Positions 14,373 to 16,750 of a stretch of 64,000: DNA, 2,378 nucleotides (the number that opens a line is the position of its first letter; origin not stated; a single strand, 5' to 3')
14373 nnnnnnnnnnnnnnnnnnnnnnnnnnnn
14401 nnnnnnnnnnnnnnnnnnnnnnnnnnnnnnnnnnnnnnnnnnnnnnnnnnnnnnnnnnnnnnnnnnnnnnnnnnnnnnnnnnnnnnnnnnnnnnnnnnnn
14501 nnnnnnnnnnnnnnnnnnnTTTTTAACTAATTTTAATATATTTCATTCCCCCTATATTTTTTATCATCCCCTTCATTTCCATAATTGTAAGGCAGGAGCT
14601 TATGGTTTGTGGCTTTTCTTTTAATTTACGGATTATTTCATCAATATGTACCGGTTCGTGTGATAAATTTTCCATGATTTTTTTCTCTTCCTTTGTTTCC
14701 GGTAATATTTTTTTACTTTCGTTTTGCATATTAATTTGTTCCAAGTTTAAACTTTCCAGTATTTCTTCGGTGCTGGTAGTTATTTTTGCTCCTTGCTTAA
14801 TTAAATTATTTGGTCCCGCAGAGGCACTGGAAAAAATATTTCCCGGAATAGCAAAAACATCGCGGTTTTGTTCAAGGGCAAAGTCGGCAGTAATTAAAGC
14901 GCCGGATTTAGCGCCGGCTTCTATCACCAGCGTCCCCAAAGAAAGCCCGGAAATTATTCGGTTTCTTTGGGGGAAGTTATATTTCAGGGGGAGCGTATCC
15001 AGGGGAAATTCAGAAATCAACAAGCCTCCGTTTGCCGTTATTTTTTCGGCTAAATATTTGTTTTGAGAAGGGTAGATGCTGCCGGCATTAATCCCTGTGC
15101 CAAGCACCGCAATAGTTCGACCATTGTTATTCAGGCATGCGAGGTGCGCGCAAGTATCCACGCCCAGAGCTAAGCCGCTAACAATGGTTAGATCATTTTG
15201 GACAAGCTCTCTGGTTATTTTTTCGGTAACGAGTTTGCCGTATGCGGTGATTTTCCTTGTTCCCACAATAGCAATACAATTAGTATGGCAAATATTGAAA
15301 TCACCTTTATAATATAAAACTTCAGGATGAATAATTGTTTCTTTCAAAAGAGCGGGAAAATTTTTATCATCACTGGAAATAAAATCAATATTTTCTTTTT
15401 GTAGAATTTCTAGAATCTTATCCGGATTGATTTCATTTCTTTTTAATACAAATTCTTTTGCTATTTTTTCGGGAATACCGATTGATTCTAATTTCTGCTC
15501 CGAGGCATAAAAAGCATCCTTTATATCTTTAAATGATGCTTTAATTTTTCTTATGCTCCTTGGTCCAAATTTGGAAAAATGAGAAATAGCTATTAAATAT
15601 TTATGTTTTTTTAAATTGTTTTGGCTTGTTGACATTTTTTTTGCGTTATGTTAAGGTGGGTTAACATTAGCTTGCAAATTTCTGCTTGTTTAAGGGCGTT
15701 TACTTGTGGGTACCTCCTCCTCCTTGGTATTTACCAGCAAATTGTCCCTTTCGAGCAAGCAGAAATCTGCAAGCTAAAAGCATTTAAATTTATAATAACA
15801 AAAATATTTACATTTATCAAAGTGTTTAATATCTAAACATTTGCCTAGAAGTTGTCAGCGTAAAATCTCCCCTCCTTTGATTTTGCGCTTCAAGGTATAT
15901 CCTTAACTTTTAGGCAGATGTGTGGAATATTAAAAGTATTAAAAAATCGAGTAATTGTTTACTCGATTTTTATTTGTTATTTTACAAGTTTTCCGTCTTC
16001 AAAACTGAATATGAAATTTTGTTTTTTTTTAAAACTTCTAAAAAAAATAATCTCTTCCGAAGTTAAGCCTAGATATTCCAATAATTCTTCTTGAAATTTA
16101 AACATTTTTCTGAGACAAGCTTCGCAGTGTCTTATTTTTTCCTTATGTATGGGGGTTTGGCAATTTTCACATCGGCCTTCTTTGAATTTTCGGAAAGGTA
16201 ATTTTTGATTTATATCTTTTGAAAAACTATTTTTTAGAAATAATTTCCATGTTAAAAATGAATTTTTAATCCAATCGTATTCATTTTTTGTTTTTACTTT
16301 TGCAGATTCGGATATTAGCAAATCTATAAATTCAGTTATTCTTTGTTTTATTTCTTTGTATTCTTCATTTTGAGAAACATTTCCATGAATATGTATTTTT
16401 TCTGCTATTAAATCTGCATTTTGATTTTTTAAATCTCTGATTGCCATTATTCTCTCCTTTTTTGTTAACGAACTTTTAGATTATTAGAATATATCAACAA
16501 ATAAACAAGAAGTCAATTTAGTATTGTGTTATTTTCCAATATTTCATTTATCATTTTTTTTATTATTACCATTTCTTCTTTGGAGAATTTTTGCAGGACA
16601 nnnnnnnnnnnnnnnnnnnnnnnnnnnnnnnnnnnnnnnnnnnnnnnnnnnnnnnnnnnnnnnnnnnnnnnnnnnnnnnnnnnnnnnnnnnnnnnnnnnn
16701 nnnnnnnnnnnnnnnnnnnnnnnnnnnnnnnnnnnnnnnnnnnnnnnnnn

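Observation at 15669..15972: Back-to-back promoters driving an SD-mimic leader (dprA-topA) and an anti-SD-mimic sRNA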

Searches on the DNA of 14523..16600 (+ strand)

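Call 3: search_rna_families(source=window, start=15000, end=16600, threshold=evalue, max_evalue=10, show_alignments=5)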
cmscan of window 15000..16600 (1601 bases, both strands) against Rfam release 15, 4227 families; matches with E-value up to 10: 15.
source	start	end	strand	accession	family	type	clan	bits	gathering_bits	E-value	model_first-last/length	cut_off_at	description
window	15448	15492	-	RF02765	Ysr209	Gene; sRNA;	-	25.6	59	0.099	1-46/46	no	Yersinia sRNA 209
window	15944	16015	-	RF02693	psm_mec_RNA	Gene; sRNA;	-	24.4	85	1.3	1-143/143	no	psm_mec locus RNA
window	15498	15599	-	RF02070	STnc300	Gene; sRNA;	-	23.5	80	2.5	1-159/159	no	Salmonella enterica sRNA STnc300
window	15935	16022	-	RF02053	STnc430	Gene; sRNA;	-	22.8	47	0.86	1-162/162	no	Enterobacterial sRNA STnc430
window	15315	15402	+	RF01771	rnk_leader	Cis-reg; leader;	-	20.5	50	1.7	1-109/109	no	Enterobacteria rnk leader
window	15923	15994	-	RF04056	mir-982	Gene; miRNA;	-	20.3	70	1.7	1-89/89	no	mir-982 microRNA precursor family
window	15373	15440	-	RF03803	MIR1886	Gene; miRNA;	-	19.7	62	1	1-52/52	no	MIR1886 microRNA precursor family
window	16405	16434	-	RF01359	CRISPR-DR46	Gene; CRISPR;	-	19.3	50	7.4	1-38/38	no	CRISPR RNA direct repeat element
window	15686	15809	+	RF02192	TCL6_2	Gene; lncRNA;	-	19.2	45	1.6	1-126/126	no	T-cell leukemia/lymphoma 6 conserved region 2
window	15375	15442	+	RF03803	MIR1886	Gene; miRNA;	-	18.7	62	1.9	1-52/52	no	MIR1886 microRNA precursor family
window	15302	15378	-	RF00535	snoMe28S-Am982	Gene; snRNA; snoRNA; CD-box;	CL00054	17.6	49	9.4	1-80/80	no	Small nucleolar RNA Me28S-Am982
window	15296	15418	+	RF01260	snR11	Gene; snRNA; snoRNA; HACA-box;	CL00022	17.1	42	0.21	1-260/260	no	Small nucleolar RNA snR11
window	15820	15972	+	RF04180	BTnc231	Gene; sRNA;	-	16.3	80.4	2.4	1-154/154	no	Bacteroides sRNA BTnc231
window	15843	15980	+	RF00558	L20_leader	Cis-reg; leader;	-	16.1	58.7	5.2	1-127/127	no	Ribosomal protein L20 leader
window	15663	15815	+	RF01261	snR82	Gene; snRNA; snoRNA; HACA-box;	CL00040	13.8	60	3.1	1-270/270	no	Small nucleolar RNA snR82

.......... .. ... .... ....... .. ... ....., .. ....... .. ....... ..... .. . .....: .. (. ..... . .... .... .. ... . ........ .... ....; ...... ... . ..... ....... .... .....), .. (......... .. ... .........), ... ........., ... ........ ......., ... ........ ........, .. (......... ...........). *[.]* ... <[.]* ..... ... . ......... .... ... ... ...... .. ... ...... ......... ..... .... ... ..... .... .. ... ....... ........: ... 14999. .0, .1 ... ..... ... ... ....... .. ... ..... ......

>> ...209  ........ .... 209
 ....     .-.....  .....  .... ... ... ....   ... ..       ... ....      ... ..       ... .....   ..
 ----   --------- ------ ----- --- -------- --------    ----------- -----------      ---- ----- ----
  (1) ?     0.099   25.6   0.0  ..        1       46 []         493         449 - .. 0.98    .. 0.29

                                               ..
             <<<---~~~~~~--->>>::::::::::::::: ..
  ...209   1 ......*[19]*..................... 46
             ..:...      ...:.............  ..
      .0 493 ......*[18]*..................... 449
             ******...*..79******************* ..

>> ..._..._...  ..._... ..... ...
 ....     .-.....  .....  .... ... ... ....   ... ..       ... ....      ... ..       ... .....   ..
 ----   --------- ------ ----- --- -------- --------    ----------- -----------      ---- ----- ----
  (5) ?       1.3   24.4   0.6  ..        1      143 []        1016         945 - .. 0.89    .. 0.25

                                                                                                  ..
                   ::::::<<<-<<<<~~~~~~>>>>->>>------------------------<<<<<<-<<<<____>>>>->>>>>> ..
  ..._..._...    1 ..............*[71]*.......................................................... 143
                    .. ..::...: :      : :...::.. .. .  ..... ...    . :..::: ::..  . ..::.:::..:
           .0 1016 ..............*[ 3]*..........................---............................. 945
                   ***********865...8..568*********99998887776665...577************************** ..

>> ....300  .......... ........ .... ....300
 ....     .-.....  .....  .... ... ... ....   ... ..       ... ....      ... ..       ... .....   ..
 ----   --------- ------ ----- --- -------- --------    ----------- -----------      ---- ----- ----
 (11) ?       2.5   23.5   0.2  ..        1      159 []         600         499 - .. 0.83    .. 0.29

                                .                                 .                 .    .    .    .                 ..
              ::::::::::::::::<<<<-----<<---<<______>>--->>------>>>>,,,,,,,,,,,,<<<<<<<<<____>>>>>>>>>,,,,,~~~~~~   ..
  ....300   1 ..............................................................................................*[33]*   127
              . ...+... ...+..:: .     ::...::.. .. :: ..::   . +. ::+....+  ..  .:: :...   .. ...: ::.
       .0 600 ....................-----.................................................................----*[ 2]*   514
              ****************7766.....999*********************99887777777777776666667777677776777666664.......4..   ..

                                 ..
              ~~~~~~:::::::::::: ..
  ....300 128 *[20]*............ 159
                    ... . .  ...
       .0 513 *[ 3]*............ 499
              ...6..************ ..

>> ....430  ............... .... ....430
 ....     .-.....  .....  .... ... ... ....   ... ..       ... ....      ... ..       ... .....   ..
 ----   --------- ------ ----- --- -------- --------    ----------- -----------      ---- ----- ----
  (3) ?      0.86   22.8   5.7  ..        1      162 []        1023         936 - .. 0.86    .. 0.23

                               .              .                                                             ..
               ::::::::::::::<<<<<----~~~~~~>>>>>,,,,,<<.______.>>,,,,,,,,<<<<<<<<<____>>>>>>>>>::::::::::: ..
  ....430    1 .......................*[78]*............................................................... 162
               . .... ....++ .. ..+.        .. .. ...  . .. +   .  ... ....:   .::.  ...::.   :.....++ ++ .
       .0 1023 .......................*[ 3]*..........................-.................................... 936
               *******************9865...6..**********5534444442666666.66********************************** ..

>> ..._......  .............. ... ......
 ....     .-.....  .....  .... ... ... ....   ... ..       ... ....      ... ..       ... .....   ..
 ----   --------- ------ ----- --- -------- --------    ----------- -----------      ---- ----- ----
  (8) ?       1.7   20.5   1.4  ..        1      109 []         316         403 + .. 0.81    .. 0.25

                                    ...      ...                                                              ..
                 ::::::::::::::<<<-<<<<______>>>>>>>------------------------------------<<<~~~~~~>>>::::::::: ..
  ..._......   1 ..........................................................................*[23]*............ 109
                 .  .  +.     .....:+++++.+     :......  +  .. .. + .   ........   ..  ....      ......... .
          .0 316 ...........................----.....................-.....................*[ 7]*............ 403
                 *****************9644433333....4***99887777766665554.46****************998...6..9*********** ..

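Call 26: build_rna_model(alignment_id=A2, structure=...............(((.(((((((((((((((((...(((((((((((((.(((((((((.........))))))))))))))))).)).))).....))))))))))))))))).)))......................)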
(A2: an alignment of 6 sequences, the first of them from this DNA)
Model R1 built from alignment A2 (6 sequences, 143 columns); structure: as given.
model positions 135; base pairs 42; branch points 0; effective number of sequences 2.21; information 0.59 bits per position. Calibrated on 0.2 Mb of random sequence (short: E-values are rough).
structure used (alignment columns):
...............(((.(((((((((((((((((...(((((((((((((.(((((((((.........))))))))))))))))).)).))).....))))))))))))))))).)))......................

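Call 29: search_with_rna_model(model_id=R1, sources=[window, L001, L002, L003, L004, L005, L006, L007, L008, L009, L010, L011, L012, L013, L014, L015, L016, L017, L018, L019, L020, L021, L022, L023, L024, L025, L026, L027, L028, L029, L030, L031, L032, L033, L034, L035], max_evalue=1, make_alignment=true)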
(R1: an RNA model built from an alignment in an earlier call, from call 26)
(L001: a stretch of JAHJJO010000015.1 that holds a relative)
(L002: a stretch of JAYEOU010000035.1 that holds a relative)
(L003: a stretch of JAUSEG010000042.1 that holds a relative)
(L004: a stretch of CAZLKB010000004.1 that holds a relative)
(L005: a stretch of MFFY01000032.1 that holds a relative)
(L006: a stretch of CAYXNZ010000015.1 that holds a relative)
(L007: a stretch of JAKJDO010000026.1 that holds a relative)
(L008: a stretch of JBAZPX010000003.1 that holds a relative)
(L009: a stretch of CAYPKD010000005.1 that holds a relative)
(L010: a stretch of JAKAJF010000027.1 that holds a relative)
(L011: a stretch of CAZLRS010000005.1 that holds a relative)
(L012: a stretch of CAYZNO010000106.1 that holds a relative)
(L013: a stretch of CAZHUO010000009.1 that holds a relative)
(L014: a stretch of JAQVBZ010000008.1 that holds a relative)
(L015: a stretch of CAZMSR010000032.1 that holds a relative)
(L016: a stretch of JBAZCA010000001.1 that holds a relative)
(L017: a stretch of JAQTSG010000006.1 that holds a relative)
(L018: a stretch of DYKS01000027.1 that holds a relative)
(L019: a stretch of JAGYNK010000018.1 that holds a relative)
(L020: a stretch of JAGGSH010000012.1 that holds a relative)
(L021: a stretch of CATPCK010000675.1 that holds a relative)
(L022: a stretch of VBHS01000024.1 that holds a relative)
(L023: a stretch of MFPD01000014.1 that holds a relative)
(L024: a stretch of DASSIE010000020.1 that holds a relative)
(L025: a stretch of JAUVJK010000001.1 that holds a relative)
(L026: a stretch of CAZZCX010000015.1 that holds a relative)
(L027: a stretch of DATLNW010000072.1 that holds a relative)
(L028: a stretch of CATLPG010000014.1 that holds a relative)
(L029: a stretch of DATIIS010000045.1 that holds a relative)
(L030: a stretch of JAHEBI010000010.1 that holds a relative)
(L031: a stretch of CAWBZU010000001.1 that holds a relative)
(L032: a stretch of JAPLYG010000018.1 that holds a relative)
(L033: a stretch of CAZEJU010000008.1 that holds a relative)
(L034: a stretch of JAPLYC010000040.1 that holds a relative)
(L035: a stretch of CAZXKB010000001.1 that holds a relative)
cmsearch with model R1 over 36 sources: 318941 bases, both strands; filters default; matches with E-value up to 1: 22.
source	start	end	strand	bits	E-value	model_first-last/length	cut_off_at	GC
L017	3745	3878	-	131.9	2.1e-30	1-135/135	no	0.4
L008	3766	3899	-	122.2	6.4e-28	1-135/135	no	0.42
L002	145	278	-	119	4.1e-27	1-135/135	no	0.34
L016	3747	3881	-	118.7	4.9e-27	1-135/135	no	0.46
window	15656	15789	+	117.7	9e-27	1-135/135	no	0.41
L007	992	1127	-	116.6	1.7e-26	1-135/135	no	0.29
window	15655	15788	-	44.5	5.1e-08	1-135/135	no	0.42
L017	3746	3879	+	38.9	1.3e-06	1-135/135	no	0.4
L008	3767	3900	+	37.7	2.7e-06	1-135/135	no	0.41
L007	994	1128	+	36.8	4.6e-06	1-135/135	no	0.29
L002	146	279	+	30.5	0.00019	1-135/135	no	0.34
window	15815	15945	+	27.8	0.00094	1-135/135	no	0.32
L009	3022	3141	-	25.3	0.0042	1-135/135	no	0.46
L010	3800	3940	-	24.7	0.006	1-135/135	no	0.4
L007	831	964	-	23.3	0.013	1-135/135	no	0.37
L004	3474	3608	-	22.1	0.028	1-135/135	no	0.4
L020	3020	3169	-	21.6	0.037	1-135/135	no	0.41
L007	831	965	+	21.6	0.037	1-135/135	no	0.36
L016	3751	3882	+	20.9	0.055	1-135/135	no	0.45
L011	2209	2361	-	19.4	0.13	1-135/135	no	0.43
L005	3609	3743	-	18.4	0.24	1-135/135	no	0.47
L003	3661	3795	-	16.2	0.89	1-135/135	no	0.44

Alignment A6: 22 matches aligned to the model, 227 columns, each read 5' to 3' on its own strand. Consensus structure (alignment columns), stored with it:
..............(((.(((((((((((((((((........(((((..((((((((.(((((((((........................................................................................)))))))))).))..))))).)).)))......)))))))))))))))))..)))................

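Call 32: search_with_rna_model(model_id=R1, sources=[L036, L037, L038, L039, L040, L041, L042, L043, L044, L045, L046, L047, L048, L049, L050, L051, L052], max_evalue=0.01)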
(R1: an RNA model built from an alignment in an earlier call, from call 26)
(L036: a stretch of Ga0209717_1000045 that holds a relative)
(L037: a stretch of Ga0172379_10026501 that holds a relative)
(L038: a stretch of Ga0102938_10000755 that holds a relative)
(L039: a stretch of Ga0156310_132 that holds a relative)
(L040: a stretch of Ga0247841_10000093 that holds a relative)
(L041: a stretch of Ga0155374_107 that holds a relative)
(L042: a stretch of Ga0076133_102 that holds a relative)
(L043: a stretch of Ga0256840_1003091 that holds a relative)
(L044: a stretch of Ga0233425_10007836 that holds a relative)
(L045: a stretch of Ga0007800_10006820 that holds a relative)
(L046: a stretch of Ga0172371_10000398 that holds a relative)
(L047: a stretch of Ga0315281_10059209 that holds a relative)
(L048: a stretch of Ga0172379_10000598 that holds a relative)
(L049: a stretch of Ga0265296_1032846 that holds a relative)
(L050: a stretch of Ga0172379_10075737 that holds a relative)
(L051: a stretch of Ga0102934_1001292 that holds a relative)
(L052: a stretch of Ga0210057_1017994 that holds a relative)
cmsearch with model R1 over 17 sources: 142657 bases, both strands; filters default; matches with E-value up to 0.01: 27.
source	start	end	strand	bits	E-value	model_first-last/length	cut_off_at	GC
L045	1568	1702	+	86.4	4.2e-19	1-135/135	no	0.4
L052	177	310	+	81.5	7.4e-18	1-135/135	no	0.37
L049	1251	1384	-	80.1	1.7e-17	1-135/135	no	0.36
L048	4754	4886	+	76.4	1.5e-16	1-135/135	no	0.34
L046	10011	10143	+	76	2e-16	1-135/135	no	0.34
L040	4619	4751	-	75.9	2.1e-16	1-135/135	no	0.29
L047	1074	1208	+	63.6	2.9e-13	1-135/135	no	0.23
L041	3142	3275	-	63.4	3.2e-13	1-135/135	no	0.33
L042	531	664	+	63.4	3.2e-13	1-135/135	no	0.33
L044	6977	7110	-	59.4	3.4e-12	1-135/135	no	0.4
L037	5166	5299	+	57.8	8.9e-12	1-135/135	no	0.37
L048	4753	4885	-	37.4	1.5e-06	1-135/135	no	0.34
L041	3143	3277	+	36.7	2.2e-06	1-135/135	no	0.34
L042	529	663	-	36.7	2.2e-06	1-135/135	no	0.34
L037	5166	5298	-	34.1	1e-05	1-135/135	no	0.37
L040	4620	4752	+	33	2e-05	1-135/135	no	0.29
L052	176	309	-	32.9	2.1e-05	1-135/135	no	0.37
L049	1252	1385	+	30.6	8.2e-05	1-135/135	no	0.37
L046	10010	10142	-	30.5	8.5e-05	1-135/135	no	0.35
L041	2985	3119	-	29.1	0.0002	1-135/135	no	0.47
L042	687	821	+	29.1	0.0002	1-135/135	no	0.47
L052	319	457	+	28.2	0.00034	1-135/135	no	0.45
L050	1467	1601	-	28.1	0.00035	1-135/135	no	0.38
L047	1243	1379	+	27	0.00068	1-135/135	no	0.47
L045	1567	1701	-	26.3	0.001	1-135/135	no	0.4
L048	4931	5066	+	23.6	0.0052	1-135/135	no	0.41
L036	8428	8561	-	23.3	0.0059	1-135/135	no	0.37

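Call 35: search_with_rna_model(model_id=R1, sources=[window, L002, L007, L008, L016, L017, L037, L040, L041, L044, L045, L046, L047, L048, L049, L052], max_evalue=1e-10, make_alignment=true)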
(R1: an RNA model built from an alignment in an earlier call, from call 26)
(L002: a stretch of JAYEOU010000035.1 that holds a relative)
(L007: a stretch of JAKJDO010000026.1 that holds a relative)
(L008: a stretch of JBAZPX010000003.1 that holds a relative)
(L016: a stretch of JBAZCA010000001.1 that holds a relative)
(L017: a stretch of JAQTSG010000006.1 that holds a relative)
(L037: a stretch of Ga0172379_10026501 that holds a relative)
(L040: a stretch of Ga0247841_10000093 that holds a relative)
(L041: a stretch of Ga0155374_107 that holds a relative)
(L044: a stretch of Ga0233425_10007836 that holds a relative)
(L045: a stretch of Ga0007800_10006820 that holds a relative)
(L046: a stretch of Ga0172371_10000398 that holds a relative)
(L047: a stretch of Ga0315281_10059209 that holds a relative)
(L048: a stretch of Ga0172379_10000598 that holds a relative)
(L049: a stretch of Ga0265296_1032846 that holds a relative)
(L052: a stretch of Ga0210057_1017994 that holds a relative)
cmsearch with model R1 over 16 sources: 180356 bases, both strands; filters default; matches with E-value up to 1e-10: 16.
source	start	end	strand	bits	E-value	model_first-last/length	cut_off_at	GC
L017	3745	3878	-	131.9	1.2e-30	1-135/135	no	0.4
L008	3766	3899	-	122.2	3.6e-28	1-135/135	no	0.42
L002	145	278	-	119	2.3e-27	1-135/135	no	0.34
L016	3747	3881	-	118.7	2.8e-27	1-135/135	no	0.46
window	15656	15789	+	117.7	5.1e-27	1-135/135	no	0.41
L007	992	1127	-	116.6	9.8e-27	1-135/135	no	0.29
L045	1568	1702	+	86.4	5.3e-19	1-135/135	no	0.4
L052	177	310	+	81.5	9.4e-18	1-135/135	no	0.37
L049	1251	1384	-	80.1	2.2e-17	1-135/135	no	0.36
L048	4754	4886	+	76.4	1.9e-16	1-135/135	no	0.34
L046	10011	10143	+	76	2.5e-16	1-135/135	no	0.34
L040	4619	4751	-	75.9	2.6e-16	1-135/135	no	0.29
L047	1074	1208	+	63.6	3.7e-13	1-135/135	no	0.23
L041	3142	3275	-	63.4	4.1e-13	1-135/135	no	0.33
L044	6977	7110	-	59.4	4.3e-12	1-135/135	no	0.4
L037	5166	5299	+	57.8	1.1e-11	1-135/135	no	0.37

Alignment A8: 16 matches aligned to the model, 143 columns, each read 5' to 3' on its own strand. Consensus structure (alignment columns), stored with it:
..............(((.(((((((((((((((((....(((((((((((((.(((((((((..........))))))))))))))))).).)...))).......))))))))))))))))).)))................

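Call 54: search_with_rna_model(model_id=R1, sources=[L056, L057, L058], max_evalue=0.01)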
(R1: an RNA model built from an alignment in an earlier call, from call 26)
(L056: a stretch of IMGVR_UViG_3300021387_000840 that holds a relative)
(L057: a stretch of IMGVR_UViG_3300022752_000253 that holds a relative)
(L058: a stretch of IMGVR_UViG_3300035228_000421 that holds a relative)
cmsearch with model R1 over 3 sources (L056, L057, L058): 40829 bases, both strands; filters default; matches with E-value up to 0.01: 0.
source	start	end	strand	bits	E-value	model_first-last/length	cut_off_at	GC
